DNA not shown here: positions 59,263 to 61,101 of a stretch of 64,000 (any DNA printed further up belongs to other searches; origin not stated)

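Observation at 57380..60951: Four-gene envelope operon of uncharacterised proteins that looks like a metal (Cu/Fe) redox-handling system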

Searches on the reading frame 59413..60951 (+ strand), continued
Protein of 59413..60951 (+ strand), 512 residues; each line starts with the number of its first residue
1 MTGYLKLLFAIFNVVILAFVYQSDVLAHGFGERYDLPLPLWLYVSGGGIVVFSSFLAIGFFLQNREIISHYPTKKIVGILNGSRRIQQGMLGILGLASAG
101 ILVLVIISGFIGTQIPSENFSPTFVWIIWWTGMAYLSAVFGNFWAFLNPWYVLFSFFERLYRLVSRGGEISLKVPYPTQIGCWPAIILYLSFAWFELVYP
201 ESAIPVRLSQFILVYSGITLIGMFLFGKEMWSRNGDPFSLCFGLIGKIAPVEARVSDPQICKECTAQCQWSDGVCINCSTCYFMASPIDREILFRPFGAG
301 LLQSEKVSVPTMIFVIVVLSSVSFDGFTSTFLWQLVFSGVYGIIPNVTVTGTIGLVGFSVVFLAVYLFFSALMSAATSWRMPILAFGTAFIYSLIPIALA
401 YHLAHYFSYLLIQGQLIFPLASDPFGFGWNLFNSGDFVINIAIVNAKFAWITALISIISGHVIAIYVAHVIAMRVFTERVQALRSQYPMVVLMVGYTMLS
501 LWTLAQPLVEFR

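Call 39: find_encoding_contigs(protein=P0024, flank=8000, max_places=1)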
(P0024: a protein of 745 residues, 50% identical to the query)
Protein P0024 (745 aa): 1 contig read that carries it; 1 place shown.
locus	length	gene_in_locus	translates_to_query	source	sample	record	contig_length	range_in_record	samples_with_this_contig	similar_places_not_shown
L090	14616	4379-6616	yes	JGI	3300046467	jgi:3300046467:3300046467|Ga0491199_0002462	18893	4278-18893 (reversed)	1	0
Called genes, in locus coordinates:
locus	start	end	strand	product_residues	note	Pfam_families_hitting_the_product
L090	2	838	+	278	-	?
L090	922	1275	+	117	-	PF00543:P-II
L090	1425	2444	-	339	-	PF02746:MR_MLE_N, PF13378:MR_MLE_C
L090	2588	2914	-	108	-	PF00578:AhpC-TSA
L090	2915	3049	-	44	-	PF00578:AhpC-TSA (weak)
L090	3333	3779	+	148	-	-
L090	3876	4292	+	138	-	PF07731:Cu-oxidase_2 (faint)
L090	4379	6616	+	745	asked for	-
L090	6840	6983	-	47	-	-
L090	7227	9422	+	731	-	PF01138:RNase_PH, PF03725:RNase_PH_C, PF03726:PNPase, PF01138:RNase_PH, PF00013:KH_1, PF00575:S1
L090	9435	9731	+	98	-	-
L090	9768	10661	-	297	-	PF00701:DHDPS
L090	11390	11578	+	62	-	-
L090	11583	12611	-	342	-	PF01118:Semialdhyde_dh, PF02774:Semialdhyde_dhC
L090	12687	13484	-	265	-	PF01113:DapB_N, PF05173:DapB_C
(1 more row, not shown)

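Call 40: find_encoding_contigs(protein=P0034, flank=8000, max_places=1)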
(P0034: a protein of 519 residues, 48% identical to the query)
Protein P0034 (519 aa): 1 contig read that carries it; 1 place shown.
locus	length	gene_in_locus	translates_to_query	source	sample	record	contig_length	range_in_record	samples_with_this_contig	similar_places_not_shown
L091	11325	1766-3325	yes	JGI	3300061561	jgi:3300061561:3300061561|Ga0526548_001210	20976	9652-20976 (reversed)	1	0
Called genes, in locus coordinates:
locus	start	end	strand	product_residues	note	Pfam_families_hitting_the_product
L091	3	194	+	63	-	?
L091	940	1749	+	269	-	-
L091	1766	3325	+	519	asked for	-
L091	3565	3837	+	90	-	-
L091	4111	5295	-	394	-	PF02535:Zip (weak)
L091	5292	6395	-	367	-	PF07731:Cu-oxidase_2, PF07732:Cu-oxidase_3, PF07731:Cu-oxidase_2 (weak)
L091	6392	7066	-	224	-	PF01325:Fe_dep_repress, PF01047:MarR (weak), PF12802:MarR_2 (faint), PF13545:HTH_Crp_2 (weak), PF02742:Fe_dep_repr_C, PF04023:FeoA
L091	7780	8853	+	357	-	PF00743:FMO-like, PF01266:DAO (faint), PF07992:Pyr_redox_2, PF13450:NAD_binding_8 (faint), PF13738:Pyr_redox_3, PF13434:Lys_Orn_oxgnase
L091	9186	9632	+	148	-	PF04972:BON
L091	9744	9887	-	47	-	-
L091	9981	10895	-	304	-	PF00702:Hydrolase, PF08282:Hydrolase_3 (weak)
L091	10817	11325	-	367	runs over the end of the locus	PF00403:HMA, PF00122:E1-E2_ATPase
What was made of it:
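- L091 carries HMA/E1-E2 ATPase, multicopper oxidase, DtxR and Zip genes nearby (call 40). A DtxR-type regulator and a multicopper oxidase lie near one locus (call 40). A Zip transporter lies near one locus (call 40).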

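Call 51: search_protein_families(library=pfam, alignment_id=A4, max_evalue=0.0001)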
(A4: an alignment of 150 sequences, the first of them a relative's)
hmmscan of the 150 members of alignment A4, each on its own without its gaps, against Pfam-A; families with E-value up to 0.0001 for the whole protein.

A. member 1, L001:4002-4349:+ (116 aa): 2 families
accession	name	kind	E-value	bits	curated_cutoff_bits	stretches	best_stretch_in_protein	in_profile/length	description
PF13442.11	Cytochrome_CBB3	-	3.9e-10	40.3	27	1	40-111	6-68/68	Cytochrome C oxidase, cbb3-type, subunit III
PF00034.26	Cytochrom_C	-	3.6e-08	35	21.3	1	40-114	4-89/90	Cytochrome c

B. families by the number of members that match (of 150 scanned): 129 families (the first 25 are shown)
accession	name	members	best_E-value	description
PF07690.21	MFS_1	6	1.9e-36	Major Facilitator Superfamily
PF00158.32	Sigma54_activat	5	2.4e-67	Sigma-54 interaction domain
PF05977.19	MFS_3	5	3.4e-49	Transmembrane secretion effector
PF00072.30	Response_reg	5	1.4e-29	Response regulator receiver domain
PF25601.1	AAA_lid_14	5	1.7e-26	AAA+ ATPase lid domain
PF14532.12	Sigma54_activ_2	5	4.8e-21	Sigma-54 interaction domain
PF02954.25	HTH_8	5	6.6e-11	Bacterial regulatory protein, Fis family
PF07728.20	AAA_5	5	5.6e-10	AAA domain (dynein-related subfamily)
PF01078.27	Mg_chelatase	5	2.8e-07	Magnesium chelatase, subunit ChlI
PF00702.32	Hydrolase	4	9.6e-41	haloacid dehalogenase-like hydrolase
PF00005.33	ABC_tran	4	5.7e-30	ABC transporter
PF13347.12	MFS_2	4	1.5e-09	MFS/sugar transport protein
PF00122.25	E1-E2_ATPase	3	5.5e-59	E1-E2 ATPase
PF00326.27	Peptidase_S9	3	1.3e-52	Prolyl oligopeptidase family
PF00291.31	PALP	3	4.6e-42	Pyridoxal-phosphate dependent enzyme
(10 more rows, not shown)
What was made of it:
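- HMA P-type ATPases occur in 3 loci among the two nearest upstream genes (call 51).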

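Call 54: search_protein_families(library=pfam, alignment_id=A5, max_evalue=0.0001)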
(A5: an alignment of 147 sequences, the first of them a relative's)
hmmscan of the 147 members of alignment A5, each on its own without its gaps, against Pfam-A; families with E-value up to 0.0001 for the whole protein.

A. member 1, L001:6943-7719:+ (259 aa): 3 families
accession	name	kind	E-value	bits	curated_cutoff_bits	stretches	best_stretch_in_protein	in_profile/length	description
PF02630.20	SCO1-SenC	-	3.3e-15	56.6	22.8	1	50-169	2-113/134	SCO1/SenC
PF00578.27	AhpC-TSA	-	7.8e-08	32.7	26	1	46-86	2-42/124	AhpC/TSA family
PF08534.16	Redoxin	-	1.3e-05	25.4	26.6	1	46-92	3-51/148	Redoxin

B. families by the number of members that match (of 147 scanned): 143 families (the first 25 are shown)
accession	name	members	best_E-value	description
PF12706.13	Lactamase_B_2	7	2.6e-15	Beta-lactamase superfamily domain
PF07314.17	Lit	6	8.3e-33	Lipoprotein intramolecular transacylase Lit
PF04909.20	Amidohydro_2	6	2.6e-28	Amidohydrolase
PF13483.12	Lactamase_B_3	6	4.1e-12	Beta-lactamase superfamily domain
PF02630.20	SCO1-SenC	5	2.3e-47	SCO1/SenC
PF07883.17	Cupin_2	5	5.1e-13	Cupin domain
PF07690.21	MFS_1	4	2.3e-48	Major Facilitator Superfamily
PF02826.25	2-Hacid_dh_C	3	4.6e-52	D-isomer specific 2-hydroxyacid dehydrogenase, NAD binding domain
PF04314.18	PCuAC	3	1.1e-33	Copper chaperone PCu(A)C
PF13522.11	GATase_6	3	3.3e-22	Glutamine amidotransferase domain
PF13537.11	GATase_7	3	1.3e-21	Glutamine amidotransferase domain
PF00156.33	Pribosyltran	3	8.9e-09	Phosphoribosyl transferase domain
PF02311.25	AraC_binding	3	8.4e-06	AraC-like ligand binding domain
PF02738.23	MoCoBD_1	2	5e-66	Molybdopterin cofactor-binding domain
PF13561.12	adh_short_C2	2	6.9e-63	Enoyl-(Acyl carrier protein) reductase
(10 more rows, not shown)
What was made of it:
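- PCuAC occurs in 3 loci among the two nearest downstream genes (call 54). The commonest neighbours are unrelated: MFS, cupin, Lit and metallo-beta-lactamase-fold proteins (calls 51, 54).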

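Call 72: search_solved_structures(query=L010:8562-9878:+, max_evalue=10, show_alignments=1)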
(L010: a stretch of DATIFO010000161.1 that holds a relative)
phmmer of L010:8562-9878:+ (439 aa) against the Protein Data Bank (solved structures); distinct sequences matched with E-value up to 10: 1.
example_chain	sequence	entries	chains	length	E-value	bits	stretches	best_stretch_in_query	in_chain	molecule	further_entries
6whp_A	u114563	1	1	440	0.68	11.8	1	66-102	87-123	Choline kinase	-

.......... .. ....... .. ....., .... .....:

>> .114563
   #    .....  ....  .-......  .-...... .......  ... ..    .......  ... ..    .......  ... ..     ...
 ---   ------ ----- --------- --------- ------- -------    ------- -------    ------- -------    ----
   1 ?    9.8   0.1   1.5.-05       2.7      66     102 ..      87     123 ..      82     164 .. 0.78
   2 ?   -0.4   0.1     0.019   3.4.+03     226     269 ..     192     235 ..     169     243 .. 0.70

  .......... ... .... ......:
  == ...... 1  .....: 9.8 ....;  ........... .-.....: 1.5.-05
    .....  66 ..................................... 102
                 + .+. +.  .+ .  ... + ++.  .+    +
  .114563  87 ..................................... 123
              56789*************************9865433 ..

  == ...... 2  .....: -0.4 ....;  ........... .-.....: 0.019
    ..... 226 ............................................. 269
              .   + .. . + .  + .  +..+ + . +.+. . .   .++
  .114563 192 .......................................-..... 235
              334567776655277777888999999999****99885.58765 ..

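Call 85: search_protein_representatives(alignment_id=A1)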
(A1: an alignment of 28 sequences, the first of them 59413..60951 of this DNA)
Query: 28 sequences, 514 profile positions. Proteins with E-value up to 0.001 (for the whole library): 6379; up to 1e-10: 4140; up to 1e-30: 1579. The best 150 are listed.
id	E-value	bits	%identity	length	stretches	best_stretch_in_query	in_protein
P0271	2.8e-232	788.3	-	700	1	18-511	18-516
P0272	3.1e-232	788.1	-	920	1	15-512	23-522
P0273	1.7e-222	756.0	-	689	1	22-512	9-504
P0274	8.8e-209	710.8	-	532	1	18-511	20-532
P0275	3.2e-207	705.6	-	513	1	8-511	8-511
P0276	8.5e-205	697.6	-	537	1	11-511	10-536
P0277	3.3e-202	689.1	-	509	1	13-512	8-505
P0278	8.2e-200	681.2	-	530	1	13-512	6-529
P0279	3.7e-199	679.0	-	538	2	13-288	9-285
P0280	3.3e-197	672.6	-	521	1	14-511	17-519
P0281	4.9e-197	672.0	-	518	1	6-512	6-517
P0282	1.1e-192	657.6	-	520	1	18-511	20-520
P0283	1.3e-190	650.8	-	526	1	17-513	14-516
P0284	1.1e-189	647.7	-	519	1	7-512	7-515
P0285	1.3e-184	631.0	-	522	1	13-513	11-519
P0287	2.2e-182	623.7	-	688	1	26-511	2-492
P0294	1.5e-173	594.5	-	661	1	41-512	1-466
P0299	2.7e-170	583.8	-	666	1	16-511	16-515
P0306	1.7e-160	551.4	-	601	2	291-510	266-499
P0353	3.6e-135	467.9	-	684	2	292-512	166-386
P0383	3.8e-122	424.9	-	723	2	292-513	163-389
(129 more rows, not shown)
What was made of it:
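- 59413..60951 (+): g4: signal peptide plus a 10-TM membrane protein of an undescribed family. 6,379 representatives (call 85).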

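Call 88: find_related_loci(query=A8, collection=metagenome_contigs, flank=6000)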
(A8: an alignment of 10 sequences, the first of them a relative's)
Query A8 (470 aa) in metagenome_contigs; peptide patterns used: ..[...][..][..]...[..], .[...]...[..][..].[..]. (x = any residue, [..] = any of these).
600 stretches matched a pattern (row limit reached: there are more); 578 encode a relative of the query (tblastn E <= 1e-3); the best 80 are kept; 80 distinct loci.
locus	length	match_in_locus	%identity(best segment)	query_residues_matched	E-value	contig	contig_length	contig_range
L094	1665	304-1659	80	29-470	0e+0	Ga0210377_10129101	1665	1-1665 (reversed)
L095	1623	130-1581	78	1-466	0e+0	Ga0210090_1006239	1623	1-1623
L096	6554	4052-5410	75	26-467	0e+0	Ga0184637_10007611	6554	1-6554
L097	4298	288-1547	79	29-467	0e+0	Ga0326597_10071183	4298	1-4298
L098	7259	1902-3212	71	1-470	0e+0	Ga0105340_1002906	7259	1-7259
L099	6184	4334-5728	49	20-466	1e-127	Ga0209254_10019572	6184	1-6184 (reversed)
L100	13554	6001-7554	43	1-468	3e-127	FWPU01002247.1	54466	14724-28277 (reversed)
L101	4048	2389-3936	45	6-467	4e-129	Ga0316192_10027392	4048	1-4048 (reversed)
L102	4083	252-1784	47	15-466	1e-128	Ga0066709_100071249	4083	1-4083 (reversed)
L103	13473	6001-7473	47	2-467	3e-124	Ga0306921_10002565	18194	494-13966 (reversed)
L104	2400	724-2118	49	20-466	1e-131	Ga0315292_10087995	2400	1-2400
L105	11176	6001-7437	48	19-470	2e-123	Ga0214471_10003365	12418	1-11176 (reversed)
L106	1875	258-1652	49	21-466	2e-132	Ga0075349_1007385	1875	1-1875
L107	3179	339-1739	49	19-467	6e-127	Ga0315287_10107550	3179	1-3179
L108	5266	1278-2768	44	10-467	1e-122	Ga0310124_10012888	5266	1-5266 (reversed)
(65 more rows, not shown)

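Call 95: search_protein_families(library=pfam, proteins=[P0271, P0273, P0287, P0294, P0299, P0024, P0079, P0306, P0353, P0383], max_evalue=0.01)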
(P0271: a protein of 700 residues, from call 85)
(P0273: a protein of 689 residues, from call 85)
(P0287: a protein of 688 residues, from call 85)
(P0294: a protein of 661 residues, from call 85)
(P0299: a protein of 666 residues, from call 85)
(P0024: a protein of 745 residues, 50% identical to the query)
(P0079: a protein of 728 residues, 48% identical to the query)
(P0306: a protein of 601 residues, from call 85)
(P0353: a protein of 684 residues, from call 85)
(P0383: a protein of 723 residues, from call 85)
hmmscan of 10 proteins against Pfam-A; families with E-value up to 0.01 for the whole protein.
P0271 (700 aa): 12 families
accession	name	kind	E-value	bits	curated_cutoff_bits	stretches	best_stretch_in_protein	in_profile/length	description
PF00515.34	TPR_1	-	3.7e-15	55.5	27.8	2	631-663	1-33/34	Tetratricopeptide repeat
PF13181.12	TPR_8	-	1.2e-11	44.2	25.7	2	631-663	1-33/34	Tetratricopeptide repeat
PF13432.12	TPR_16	-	8.6e-11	42.5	32.7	2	602-640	2-40/65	Tetratricopeptide repeat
PF07719.23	TPR_2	-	1.6e-10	40.7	27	2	597-629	1-33/34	Tetratricopeptide repeat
PF13414.12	TPR_11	-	5e-10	39.4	26.8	1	604-645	1-42/42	TPR repeat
PF13371.12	TPR_9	-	9.6e-09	35.6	35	1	627-672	25-70/73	Tetratricopeptide repeat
PF13431.12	TPR_17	-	7.2e-08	32.6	24.4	1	619-652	1-34/34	Tetratricopeptide repeat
PF13428.12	TPR_14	-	2.9e-05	24.8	23.5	1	598-638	2-42/44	Tetratricopeptide repeat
PF14559.12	TPR_19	-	3e-05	24.7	25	1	608-670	2-64/68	Tetratricopeptide repeat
PF13424.12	TPR_12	-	3.7e-05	24.3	30.1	1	597-661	3-75/77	Tetratricopeptide repeat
PF13174.12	TPR_6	-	0.00012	22.9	26.3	0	598-628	1-31/33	Tetratricopeptide repeat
PF13525.12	YfiO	-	0.0065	16.7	25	1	598-691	6-106/203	Outer membrane lipoprotein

P0273 (689 aa): 0 families

P0287 (688 aa): 1 family
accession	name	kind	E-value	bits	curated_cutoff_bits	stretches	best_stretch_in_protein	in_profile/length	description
PF13115.11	YtkA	-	0.00036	21.6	25.9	1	597-669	23-84/85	YtkA-like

P0294 (661 aa): 1 family
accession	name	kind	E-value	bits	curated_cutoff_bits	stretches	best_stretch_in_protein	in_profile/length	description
PF00080.25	Sod_Cu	-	6.6e-34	117.6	28.9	1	489-622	3-133/133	Copper/zinc superoxide dismutase (SODC)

P0299 (666 aa): 5 families
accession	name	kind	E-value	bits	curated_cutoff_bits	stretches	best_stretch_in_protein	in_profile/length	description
PF00515.34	TPR_1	-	1.4e-09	37.8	27.8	1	615-647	1-33/34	Tetratricopeptide repeat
PF07719.23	TPR_2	-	1.7e-09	37.5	27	1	615-647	1-33/34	Tetratricopeptide repeat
PF13371.12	TPR_9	-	2.2e-08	34.4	35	1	589-656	3-70/73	Tetratricopeptide repeat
PF13414.12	TPR_11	-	5.5e-06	26.4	26.8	1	593-628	6-41/42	TPR repeat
PF13432.12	TPR_16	-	0.00028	21.7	32.7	1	586-643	2-59/65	Tetratricopeptide repeat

P0024 (745 aa): 0 families

P0079 (728 aa): 1 family
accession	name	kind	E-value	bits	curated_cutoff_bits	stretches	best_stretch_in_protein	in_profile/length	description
PF13115.11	YtkA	-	0.0063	17.6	25.9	0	635-709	23-84/85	YtkA-like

P0306 (601 aa): 0 families

P0353 (684 aa): 0 families

P0383 (723 aa): 1 family
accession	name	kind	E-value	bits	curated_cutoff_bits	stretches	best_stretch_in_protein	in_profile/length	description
PF02223.23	Thymidylate_kin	-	0.00053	20.2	27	1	8-33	1-26/185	Thymidylate kinase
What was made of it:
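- SodC also needs Zn (call 95).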
